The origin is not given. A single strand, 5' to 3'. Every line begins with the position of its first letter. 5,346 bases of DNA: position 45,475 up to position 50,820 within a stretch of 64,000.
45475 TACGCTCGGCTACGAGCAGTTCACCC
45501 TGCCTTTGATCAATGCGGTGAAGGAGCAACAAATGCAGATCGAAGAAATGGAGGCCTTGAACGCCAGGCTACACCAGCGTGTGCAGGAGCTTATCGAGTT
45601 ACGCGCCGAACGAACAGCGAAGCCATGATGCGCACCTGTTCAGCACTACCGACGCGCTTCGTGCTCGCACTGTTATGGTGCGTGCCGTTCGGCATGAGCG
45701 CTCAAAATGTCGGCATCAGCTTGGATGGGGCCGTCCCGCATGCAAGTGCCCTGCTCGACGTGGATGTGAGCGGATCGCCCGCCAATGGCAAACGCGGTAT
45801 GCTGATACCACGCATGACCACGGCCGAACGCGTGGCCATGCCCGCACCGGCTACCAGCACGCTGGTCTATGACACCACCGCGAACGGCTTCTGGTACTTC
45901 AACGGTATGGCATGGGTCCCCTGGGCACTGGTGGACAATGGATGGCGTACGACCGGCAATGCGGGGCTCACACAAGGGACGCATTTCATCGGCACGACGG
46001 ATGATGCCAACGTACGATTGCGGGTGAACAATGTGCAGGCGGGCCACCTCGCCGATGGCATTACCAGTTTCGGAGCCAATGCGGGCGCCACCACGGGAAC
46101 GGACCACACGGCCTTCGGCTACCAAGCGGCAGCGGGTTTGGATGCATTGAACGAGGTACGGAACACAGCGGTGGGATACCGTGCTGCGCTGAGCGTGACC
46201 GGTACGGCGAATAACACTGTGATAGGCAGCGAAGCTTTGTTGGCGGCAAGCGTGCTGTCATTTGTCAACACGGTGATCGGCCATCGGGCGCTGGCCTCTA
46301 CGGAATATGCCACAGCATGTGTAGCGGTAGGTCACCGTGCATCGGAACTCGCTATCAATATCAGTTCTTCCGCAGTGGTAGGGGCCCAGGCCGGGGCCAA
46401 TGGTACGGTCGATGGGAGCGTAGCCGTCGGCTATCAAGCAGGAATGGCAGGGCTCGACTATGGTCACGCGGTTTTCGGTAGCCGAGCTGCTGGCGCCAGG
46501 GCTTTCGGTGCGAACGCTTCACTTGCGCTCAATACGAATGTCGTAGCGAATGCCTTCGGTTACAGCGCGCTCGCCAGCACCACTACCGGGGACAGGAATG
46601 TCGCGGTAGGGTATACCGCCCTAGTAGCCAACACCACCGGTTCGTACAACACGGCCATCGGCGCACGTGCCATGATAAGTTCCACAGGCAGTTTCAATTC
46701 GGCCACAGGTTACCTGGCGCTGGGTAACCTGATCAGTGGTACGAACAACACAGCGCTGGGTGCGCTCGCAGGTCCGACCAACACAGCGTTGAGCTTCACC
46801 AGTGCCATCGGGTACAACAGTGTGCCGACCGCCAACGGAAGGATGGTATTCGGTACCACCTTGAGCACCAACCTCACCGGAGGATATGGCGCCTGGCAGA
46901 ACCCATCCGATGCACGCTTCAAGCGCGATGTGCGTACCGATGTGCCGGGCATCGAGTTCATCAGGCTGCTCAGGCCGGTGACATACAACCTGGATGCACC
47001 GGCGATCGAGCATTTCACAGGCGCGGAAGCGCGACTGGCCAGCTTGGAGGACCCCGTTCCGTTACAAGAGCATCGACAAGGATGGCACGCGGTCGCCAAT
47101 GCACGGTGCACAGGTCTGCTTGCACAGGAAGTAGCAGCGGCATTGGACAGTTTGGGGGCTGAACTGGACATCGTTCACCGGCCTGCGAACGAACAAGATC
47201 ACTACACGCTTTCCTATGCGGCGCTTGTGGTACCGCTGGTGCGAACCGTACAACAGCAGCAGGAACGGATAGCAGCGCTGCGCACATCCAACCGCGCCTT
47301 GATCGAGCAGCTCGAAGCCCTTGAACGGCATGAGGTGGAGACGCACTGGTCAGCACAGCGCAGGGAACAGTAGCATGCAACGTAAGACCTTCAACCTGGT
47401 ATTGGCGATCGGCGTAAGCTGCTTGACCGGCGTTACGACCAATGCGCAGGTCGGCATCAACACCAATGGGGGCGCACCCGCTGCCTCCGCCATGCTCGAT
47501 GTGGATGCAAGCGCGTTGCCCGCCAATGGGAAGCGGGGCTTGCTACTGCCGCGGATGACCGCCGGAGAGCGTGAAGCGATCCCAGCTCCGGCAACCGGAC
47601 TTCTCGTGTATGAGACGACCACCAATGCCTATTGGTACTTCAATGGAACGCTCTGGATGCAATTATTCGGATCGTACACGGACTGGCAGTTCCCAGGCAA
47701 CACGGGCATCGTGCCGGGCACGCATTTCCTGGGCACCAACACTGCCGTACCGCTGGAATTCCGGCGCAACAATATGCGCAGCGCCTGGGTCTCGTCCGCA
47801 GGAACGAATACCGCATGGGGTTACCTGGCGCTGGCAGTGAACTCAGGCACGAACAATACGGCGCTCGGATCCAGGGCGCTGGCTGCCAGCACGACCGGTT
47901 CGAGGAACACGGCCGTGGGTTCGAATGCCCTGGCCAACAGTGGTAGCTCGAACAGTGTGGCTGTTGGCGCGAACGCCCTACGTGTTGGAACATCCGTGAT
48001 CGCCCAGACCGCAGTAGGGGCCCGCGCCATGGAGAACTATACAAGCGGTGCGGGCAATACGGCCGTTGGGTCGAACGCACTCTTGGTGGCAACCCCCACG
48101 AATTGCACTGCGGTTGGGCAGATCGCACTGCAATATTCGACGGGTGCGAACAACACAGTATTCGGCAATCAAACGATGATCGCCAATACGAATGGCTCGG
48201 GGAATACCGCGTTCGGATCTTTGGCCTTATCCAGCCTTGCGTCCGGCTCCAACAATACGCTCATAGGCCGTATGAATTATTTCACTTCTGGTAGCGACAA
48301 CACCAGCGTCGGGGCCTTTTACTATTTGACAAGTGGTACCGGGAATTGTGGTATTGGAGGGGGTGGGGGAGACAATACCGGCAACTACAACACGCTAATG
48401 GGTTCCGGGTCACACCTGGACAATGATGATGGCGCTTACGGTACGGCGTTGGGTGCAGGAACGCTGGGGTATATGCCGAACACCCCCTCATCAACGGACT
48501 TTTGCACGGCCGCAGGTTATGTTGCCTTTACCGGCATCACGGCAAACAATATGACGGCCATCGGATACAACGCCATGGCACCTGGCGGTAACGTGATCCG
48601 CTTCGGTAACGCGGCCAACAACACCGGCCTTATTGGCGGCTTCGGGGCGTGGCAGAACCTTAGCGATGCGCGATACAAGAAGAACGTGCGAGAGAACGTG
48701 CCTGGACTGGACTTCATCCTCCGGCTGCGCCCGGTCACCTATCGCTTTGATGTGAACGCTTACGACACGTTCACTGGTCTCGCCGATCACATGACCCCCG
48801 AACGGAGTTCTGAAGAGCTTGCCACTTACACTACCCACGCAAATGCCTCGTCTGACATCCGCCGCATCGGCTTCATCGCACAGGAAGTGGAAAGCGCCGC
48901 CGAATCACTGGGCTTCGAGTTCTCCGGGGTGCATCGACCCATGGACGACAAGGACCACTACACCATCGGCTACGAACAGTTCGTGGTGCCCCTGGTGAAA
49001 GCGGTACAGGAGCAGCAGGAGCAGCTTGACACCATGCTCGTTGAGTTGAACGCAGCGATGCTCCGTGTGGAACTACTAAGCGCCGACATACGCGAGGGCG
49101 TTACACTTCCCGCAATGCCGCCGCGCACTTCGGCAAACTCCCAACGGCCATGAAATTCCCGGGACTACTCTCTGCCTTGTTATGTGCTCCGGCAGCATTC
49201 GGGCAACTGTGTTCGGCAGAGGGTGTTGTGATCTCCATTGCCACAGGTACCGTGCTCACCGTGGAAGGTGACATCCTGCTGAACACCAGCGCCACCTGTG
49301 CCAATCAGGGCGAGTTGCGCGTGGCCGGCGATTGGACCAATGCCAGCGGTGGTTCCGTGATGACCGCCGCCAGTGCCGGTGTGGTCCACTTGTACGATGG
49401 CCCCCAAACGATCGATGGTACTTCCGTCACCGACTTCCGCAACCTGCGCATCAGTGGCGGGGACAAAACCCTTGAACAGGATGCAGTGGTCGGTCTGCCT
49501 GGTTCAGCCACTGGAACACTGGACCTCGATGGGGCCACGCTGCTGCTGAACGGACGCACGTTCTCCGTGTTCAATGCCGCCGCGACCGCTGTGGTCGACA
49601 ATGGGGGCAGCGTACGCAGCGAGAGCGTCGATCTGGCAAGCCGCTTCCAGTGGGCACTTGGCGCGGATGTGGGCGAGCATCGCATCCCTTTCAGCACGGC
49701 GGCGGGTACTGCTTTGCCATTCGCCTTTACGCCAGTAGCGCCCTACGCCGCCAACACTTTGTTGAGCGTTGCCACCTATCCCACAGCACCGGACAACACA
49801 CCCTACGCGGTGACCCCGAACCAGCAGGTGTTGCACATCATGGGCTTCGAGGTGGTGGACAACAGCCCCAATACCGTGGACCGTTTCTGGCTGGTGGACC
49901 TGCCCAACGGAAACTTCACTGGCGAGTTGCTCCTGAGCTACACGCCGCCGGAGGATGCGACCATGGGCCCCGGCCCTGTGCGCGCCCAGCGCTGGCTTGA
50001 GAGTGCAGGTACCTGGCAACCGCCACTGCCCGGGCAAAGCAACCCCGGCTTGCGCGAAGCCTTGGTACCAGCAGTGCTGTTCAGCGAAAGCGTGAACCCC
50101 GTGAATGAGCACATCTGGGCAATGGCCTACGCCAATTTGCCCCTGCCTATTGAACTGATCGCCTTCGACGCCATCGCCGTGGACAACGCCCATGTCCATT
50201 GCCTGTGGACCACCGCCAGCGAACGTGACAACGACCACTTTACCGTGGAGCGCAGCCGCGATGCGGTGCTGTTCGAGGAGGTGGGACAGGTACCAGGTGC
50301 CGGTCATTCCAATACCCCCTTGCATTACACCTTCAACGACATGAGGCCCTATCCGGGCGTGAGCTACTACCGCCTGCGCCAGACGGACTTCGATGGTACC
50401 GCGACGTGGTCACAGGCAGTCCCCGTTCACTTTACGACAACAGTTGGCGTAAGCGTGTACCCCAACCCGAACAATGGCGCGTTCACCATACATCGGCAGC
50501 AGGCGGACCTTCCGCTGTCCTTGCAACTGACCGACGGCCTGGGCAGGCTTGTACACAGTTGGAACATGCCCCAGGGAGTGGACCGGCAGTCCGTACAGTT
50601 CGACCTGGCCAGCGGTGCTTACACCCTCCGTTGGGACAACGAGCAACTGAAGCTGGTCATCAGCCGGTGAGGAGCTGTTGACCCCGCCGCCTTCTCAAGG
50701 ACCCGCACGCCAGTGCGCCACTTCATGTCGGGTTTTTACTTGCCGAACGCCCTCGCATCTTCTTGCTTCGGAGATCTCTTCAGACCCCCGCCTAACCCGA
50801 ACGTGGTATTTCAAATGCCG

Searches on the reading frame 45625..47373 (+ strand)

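Call 9: search_protein_families(library=pfam, proteins=[window:45625-47373:+], max_evalue=0.01)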
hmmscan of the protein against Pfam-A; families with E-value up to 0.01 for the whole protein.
window:45625-47373:+ (582 aa): 1 family
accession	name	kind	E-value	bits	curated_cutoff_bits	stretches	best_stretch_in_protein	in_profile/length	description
PF13884.11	Peptidase_S74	-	1.5e-05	25.6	22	1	428-511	1-57/58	Chaperone of endosialidase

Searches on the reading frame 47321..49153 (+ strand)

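Call 9: search_protein_families(library=pfam, proteins=[window:47321-49153:+], max_evalue=0.01)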
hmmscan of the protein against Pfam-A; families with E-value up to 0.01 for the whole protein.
window:47321-49153:+ (610 aa): 1 family
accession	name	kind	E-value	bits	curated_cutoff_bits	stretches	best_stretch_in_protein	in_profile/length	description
PF13884.11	Peptidase_S74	-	2.9e-10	40.7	22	1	448-530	1-56/58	Chaperone of endosialidase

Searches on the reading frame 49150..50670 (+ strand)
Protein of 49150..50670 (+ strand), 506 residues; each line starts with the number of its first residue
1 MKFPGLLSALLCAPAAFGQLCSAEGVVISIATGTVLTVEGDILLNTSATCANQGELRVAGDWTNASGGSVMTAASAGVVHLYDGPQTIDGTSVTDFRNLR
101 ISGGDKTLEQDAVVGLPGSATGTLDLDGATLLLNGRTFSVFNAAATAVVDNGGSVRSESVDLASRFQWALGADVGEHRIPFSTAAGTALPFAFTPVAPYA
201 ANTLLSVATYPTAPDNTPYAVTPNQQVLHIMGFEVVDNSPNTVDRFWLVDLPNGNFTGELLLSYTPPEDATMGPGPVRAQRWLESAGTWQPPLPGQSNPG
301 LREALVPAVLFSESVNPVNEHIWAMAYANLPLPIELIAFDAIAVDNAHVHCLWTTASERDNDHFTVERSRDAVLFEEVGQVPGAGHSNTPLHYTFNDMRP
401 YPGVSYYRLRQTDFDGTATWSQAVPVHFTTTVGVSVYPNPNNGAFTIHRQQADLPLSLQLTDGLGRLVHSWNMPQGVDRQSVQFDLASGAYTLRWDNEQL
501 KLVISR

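Call 9: search_protein_families(library=pfam, proteins=[window:49150-50670:+], max_evalue=0.01)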
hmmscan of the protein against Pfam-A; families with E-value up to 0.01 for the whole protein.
window:49150-50670:+ (506 aa): 1 family
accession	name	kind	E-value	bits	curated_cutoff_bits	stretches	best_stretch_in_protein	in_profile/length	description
PF18962.6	Por_Secre_tail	-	4.3e-06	27.4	27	1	436-499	1-66/75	Secretion system C-terminal sorting domain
